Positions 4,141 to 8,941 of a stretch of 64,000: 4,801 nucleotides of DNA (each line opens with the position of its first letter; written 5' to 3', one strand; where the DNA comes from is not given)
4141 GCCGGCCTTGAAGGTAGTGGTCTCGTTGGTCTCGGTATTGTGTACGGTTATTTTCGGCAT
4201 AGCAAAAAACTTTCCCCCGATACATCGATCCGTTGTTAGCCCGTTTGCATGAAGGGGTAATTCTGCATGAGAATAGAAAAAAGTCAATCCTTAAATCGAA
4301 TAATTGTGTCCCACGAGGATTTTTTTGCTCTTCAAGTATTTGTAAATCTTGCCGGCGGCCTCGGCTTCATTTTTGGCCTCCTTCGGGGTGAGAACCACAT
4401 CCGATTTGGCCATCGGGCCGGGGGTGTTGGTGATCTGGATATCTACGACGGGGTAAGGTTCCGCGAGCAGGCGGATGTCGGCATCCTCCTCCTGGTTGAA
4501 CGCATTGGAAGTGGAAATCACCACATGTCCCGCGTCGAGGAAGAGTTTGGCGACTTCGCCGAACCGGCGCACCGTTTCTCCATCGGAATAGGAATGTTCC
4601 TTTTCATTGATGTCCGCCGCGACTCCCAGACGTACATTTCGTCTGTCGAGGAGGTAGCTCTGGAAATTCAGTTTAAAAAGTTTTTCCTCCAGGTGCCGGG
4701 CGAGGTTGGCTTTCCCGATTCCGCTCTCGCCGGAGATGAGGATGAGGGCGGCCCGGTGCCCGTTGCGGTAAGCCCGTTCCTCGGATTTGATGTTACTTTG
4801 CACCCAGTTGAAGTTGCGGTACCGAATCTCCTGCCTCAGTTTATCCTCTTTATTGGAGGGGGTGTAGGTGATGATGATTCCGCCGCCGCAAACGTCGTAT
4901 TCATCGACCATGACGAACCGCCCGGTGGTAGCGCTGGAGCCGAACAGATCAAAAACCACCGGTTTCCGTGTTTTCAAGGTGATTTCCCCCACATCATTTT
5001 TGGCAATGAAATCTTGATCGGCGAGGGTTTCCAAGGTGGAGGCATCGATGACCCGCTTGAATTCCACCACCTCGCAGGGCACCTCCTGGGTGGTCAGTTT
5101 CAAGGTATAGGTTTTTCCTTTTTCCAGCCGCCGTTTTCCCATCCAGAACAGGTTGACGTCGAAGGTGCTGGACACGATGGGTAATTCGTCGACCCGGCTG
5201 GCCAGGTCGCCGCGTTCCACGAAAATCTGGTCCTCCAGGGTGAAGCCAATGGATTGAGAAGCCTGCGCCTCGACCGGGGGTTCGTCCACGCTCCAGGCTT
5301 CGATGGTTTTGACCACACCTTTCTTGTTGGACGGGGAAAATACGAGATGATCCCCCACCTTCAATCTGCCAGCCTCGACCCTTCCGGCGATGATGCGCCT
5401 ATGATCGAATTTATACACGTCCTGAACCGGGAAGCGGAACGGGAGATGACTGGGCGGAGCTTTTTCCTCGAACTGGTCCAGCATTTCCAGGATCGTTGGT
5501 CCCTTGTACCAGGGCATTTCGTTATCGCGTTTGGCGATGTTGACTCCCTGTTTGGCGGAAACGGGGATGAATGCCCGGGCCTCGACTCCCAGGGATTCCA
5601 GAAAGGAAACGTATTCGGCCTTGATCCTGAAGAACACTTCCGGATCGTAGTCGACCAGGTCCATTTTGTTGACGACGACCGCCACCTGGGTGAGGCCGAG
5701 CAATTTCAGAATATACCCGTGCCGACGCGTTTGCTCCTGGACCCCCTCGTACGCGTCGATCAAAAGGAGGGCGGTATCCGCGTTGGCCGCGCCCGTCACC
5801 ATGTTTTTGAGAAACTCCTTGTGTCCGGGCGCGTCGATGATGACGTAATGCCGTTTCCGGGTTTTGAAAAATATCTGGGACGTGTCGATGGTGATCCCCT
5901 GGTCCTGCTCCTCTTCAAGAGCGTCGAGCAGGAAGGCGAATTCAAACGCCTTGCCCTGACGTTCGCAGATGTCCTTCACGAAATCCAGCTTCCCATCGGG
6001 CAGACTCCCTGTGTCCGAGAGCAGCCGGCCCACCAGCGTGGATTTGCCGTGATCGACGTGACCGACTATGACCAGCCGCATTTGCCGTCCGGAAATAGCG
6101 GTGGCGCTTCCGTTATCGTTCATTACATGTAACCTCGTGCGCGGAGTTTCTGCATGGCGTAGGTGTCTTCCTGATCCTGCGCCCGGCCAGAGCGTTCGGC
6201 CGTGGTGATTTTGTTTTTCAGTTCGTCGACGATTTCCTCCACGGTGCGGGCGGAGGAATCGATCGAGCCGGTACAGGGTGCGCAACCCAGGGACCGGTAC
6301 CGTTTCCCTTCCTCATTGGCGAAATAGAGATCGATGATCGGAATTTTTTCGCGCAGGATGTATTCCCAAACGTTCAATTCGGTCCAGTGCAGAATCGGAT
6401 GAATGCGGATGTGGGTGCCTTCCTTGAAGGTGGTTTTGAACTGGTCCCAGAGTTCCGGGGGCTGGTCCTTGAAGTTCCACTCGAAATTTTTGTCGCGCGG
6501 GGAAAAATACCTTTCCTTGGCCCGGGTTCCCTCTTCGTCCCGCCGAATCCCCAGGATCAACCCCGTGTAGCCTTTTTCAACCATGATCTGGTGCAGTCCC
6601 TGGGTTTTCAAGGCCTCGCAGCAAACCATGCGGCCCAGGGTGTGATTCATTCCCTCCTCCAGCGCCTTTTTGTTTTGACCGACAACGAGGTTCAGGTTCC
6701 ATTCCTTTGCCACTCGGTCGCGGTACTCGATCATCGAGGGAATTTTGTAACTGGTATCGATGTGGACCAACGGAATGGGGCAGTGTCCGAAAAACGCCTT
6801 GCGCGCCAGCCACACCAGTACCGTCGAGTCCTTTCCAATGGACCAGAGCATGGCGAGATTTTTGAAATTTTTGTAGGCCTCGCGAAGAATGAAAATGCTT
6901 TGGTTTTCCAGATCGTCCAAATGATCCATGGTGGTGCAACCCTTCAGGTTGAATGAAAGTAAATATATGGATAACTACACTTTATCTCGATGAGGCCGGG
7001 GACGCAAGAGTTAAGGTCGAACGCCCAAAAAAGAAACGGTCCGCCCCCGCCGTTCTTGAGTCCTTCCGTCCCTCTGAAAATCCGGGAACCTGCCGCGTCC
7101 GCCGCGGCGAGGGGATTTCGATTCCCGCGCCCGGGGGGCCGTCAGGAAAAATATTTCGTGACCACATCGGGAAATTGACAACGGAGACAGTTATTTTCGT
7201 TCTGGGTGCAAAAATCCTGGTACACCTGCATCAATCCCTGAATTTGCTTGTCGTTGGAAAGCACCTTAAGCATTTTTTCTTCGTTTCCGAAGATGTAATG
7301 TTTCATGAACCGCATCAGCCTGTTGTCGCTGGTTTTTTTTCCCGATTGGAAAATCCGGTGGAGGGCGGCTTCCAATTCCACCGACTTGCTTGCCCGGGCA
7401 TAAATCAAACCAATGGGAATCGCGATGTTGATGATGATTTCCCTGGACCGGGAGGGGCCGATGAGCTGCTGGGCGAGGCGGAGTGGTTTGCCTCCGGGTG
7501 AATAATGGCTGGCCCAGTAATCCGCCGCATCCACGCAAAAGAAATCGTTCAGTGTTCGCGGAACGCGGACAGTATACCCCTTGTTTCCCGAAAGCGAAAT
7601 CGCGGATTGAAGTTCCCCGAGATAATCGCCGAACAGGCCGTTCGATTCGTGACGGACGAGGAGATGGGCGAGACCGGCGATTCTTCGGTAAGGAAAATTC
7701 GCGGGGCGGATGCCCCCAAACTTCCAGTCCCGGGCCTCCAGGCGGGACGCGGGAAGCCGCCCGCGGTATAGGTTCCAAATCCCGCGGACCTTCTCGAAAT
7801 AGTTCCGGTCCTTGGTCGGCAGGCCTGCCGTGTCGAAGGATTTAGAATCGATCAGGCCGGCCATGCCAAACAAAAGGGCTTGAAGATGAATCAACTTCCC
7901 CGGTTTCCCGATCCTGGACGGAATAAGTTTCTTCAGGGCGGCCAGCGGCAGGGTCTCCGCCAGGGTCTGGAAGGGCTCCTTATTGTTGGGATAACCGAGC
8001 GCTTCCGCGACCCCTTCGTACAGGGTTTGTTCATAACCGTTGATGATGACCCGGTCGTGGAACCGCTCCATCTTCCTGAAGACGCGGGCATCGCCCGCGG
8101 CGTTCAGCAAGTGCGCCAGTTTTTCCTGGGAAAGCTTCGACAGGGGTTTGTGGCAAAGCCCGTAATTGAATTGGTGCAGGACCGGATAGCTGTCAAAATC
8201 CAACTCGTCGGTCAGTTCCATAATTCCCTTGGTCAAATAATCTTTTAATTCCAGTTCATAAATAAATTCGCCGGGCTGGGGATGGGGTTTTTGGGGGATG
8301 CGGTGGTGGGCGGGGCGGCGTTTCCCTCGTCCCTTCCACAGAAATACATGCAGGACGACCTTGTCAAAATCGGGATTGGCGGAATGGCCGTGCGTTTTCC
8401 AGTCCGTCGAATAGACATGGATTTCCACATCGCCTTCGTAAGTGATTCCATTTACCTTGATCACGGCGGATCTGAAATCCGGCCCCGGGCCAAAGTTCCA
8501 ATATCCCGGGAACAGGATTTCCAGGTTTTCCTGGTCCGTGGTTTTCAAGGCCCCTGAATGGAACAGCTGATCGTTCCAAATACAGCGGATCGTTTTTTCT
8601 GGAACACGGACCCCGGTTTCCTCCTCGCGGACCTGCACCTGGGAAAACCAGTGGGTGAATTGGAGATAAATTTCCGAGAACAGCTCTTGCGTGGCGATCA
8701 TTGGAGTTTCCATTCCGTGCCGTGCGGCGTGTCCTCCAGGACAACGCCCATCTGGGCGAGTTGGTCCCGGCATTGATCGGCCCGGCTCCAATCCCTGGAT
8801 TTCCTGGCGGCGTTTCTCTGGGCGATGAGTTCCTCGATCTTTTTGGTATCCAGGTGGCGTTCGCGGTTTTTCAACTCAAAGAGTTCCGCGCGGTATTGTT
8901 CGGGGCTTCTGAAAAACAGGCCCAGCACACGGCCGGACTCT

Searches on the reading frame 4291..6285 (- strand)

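Call 77: search_protein_families(library=pfam, proteins=[window:4291-6285:-], max_evalue=0.00001)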
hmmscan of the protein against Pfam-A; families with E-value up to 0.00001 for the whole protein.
window:4291-6285:- (664 aa): 4 families
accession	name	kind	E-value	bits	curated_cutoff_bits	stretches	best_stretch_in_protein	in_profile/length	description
PF00009.33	GTP_EFTU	-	2.4e-46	158.1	26.5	1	69-272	4-185/188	Elongation factor Tu GTP binding domain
PF22594.2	GTP-eEF1A_C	-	1.5e-20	73.9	27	1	375-471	2-100/101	GTP-eEF1A C-terminal domain-like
PF01583.26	APS_kinase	-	3.6e-12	47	21.1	1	512-607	2-95/152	Adenylylsulphate kinase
PF01926.29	MMR_HSR1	-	2.1e-06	28.2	21.9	0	128-207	29-113/113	50S ribosome-binding GTPase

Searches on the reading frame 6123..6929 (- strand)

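Call 77: search_protein_families(library=pfam, proteins=[window:6123-6929:-], max_evalue=0.00001)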
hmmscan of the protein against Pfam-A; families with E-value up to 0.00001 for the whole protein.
window:6123-6929:- (268 aa): 1 family
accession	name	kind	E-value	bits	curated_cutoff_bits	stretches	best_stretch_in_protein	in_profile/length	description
PF01507.26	PAPS_reduct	-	5.9e-42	144.1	22.5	1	24-221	1-174/175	Phosphoadenosine phosphosulfate reductase domain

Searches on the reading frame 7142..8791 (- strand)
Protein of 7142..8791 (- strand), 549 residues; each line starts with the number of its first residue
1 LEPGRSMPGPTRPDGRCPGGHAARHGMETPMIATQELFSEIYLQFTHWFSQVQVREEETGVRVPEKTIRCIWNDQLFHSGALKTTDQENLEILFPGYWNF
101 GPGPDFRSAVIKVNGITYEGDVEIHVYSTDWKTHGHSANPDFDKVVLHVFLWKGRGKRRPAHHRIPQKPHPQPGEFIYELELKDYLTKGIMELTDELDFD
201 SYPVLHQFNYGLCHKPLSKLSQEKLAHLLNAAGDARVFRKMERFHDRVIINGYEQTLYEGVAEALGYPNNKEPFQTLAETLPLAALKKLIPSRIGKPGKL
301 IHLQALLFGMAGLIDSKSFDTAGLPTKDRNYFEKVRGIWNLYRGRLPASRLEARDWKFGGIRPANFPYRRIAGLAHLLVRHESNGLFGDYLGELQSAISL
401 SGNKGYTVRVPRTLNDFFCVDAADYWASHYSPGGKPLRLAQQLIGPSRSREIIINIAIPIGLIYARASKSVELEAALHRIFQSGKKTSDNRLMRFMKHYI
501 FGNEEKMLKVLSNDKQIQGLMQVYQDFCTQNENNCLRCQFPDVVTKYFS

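Call 77: search_protein_families(library=pfam, proteins=[window:7142-8791:-], max_evalue=0.00001)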
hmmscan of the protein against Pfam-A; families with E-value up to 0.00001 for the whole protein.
window:7142-8791:- (549 aa): 1 family
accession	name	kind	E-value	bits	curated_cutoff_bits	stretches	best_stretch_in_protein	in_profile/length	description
PF11013.13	DUF2851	-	6.2e-69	233.2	25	1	65-483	1-368/375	Protein of unknown function (DUF2851)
